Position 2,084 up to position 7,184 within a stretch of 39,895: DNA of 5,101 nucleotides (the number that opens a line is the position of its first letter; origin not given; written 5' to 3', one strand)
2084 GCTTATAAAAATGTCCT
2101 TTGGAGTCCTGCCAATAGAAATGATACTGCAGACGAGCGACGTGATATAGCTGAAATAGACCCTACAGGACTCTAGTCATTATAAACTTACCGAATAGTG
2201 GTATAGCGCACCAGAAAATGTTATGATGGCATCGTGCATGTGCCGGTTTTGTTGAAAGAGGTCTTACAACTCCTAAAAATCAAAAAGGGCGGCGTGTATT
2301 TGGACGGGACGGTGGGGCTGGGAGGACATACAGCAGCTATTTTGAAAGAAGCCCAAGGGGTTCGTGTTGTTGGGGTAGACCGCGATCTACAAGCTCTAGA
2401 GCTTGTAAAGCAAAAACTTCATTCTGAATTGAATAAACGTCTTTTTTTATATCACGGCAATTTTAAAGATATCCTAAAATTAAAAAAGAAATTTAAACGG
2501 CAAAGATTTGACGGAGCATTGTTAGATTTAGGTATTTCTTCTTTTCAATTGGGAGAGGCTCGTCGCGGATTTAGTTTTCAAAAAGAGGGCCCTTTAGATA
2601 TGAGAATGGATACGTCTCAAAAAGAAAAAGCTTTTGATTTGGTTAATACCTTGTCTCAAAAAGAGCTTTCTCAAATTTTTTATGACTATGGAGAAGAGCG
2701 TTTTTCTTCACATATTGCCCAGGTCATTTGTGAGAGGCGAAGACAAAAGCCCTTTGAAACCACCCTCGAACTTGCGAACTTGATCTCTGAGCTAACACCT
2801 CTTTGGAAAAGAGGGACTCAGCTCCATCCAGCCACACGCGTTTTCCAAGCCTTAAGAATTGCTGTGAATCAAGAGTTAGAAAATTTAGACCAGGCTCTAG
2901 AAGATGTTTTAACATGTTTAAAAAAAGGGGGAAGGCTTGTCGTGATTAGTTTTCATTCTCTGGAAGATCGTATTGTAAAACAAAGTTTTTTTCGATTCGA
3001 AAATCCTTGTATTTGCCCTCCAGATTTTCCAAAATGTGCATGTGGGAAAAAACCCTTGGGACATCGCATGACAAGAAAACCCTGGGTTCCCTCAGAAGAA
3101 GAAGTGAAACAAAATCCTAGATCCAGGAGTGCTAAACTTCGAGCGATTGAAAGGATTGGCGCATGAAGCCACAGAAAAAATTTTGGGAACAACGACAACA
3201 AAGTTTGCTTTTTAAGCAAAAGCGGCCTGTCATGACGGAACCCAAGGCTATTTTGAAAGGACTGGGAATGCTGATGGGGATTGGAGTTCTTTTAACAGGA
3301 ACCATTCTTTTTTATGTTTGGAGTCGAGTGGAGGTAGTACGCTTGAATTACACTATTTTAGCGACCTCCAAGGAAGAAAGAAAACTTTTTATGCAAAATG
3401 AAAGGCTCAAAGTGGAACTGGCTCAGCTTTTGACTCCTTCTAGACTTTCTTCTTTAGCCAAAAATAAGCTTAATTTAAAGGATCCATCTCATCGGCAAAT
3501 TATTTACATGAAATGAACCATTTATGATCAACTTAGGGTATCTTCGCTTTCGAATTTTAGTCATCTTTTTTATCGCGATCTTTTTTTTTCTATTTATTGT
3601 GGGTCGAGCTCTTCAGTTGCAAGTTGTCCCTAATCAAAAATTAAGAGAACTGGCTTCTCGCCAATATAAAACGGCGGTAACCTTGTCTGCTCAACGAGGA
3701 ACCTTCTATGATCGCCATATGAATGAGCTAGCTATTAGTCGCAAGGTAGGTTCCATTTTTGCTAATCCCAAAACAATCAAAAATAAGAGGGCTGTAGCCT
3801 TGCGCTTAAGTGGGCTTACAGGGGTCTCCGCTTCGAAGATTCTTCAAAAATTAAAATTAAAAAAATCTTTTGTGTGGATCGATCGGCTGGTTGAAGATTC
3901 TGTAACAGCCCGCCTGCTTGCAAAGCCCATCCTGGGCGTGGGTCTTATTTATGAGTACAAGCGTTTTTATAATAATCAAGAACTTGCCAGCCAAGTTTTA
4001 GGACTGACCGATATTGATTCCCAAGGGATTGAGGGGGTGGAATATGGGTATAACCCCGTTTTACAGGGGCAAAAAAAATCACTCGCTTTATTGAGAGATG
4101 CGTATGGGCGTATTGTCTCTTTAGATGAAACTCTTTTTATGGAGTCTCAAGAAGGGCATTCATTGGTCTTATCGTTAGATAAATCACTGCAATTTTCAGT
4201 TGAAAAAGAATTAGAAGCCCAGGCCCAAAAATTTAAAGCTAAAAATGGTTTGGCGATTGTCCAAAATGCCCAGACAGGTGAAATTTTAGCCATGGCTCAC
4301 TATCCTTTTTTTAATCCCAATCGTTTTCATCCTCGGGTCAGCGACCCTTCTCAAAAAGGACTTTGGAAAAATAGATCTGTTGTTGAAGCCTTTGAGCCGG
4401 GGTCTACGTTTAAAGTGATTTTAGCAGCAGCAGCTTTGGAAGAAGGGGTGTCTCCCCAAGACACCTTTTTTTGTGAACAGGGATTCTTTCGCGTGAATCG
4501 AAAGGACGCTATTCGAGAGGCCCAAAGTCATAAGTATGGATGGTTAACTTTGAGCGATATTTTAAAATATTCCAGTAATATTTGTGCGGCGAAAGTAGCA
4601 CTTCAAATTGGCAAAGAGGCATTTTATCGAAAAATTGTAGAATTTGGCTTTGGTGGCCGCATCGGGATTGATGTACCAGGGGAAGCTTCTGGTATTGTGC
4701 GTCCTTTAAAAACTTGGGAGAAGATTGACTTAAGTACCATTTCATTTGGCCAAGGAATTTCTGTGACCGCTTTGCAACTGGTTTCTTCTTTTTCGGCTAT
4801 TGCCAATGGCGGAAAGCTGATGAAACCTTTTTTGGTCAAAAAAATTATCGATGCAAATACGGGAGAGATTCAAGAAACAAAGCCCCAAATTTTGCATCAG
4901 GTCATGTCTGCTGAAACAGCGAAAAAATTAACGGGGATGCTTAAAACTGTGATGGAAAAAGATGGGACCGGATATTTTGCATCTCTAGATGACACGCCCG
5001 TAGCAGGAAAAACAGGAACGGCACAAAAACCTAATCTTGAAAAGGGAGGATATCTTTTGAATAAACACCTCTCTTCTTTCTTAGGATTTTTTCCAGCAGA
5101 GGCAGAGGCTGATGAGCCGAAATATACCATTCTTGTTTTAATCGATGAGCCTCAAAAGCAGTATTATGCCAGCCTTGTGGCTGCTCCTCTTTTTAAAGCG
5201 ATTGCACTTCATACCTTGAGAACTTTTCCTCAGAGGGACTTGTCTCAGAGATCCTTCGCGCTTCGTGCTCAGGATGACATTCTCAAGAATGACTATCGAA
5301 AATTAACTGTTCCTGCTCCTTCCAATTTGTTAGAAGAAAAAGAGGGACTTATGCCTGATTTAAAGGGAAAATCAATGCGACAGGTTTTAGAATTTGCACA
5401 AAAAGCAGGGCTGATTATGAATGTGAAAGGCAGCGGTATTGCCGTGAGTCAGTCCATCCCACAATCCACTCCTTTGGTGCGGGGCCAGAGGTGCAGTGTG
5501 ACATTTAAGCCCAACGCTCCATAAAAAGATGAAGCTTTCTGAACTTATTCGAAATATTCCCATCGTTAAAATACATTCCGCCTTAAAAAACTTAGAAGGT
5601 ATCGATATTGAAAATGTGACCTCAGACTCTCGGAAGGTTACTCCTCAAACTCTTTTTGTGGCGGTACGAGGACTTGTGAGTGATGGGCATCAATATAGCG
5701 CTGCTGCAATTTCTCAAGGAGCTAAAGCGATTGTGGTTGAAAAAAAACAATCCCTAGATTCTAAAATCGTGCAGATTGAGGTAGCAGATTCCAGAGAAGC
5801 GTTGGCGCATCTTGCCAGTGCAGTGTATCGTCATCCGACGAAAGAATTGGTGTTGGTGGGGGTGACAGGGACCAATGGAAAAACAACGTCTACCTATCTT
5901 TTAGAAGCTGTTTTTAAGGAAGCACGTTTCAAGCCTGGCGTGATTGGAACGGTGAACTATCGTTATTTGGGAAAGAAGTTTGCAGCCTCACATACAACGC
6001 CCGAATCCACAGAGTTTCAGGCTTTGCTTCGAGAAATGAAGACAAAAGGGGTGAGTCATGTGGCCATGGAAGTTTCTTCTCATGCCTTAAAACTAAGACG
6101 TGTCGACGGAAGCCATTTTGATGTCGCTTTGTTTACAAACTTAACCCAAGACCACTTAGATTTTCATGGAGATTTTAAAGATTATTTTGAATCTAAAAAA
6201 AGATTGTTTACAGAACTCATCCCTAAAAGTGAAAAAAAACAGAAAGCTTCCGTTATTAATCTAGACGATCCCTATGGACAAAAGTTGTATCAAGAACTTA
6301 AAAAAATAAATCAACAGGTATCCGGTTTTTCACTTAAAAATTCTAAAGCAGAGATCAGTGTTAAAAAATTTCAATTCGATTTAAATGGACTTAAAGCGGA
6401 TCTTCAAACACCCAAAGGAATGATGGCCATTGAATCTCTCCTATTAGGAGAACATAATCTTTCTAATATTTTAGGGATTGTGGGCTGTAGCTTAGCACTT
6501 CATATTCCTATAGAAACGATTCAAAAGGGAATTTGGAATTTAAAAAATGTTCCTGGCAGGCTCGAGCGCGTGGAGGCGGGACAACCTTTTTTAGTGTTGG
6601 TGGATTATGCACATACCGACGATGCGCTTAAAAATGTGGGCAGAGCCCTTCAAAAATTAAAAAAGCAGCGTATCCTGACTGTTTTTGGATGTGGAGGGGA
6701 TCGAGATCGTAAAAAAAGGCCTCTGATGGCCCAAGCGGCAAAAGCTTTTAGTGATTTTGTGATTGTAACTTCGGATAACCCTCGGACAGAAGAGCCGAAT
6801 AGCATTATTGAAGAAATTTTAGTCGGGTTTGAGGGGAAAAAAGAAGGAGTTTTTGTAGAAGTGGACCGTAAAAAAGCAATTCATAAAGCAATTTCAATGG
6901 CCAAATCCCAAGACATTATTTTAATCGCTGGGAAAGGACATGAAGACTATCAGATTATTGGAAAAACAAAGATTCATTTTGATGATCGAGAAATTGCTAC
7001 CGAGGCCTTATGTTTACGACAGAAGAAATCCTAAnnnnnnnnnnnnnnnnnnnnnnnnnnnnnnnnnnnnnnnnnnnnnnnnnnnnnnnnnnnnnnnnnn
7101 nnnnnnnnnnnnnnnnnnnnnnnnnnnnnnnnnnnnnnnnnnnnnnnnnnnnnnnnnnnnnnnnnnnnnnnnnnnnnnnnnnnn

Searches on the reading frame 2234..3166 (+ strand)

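Call 21: search_protein_families(library=pfam, proteins=[window:2234-3166:+], max_evalue=0.00001)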
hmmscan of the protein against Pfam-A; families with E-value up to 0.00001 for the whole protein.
window:2234-3166:+ (310 aa): 2 families
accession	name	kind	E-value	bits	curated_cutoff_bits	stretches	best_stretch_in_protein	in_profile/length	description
PF01795.25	Methyltransf_5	-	5e-117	391.2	27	1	2-308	4-309/309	MraW methylase family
PF13847.12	Methyltransf_31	-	4.8e-06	26.8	27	0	17-98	2-81/145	Methyltransferase domain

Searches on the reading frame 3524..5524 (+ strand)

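Call 21: search_protein_families(library=pfam, proteins=[window:3524-5524:+], max_evalue=0.00001)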
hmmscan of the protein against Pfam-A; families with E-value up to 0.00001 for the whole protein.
window:3524-5524:+ (666 aa): 3 families
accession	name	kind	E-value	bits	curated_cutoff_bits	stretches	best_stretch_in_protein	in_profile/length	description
PF00905.27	Transpeptidase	-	2.6e-74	250.5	22.1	1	242-560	1-297/299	Penicillin binding protein transpeptidase domain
PF03717.20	PBP_dimer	-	2.4e-11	44.8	24.4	1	55-199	3-177/180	Penicillin-binding Protein dimerisation domain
PF03793.24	PASTA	-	2.5e-07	31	23.2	1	610-656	3-57/64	PASTA domain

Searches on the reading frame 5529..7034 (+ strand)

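Call 21: search_protein_families(library=pfam, proteins=[window:5529-7034:+], max_evalue=0.00001)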
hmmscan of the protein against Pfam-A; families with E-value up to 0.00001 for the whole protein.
window:5529-7034:+ (501 aa): 3 families
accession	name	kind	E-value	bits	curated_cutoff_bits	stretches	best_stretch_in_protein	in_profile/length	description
PF08245.18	Mur_ligase_M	-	1e-52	179.5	24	1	112-317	1-196/200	Mur ligase middle domain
PF02875.26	Mur_ligase_C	-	2.7e-33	116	28.4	1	343-470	1-127/127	Mur ligase, glutamate ligase domain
PF01225.30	Mur_ligase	-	1.3e-10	41.9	21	1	27-100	2-95/95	Mur ligase family, catalytic domain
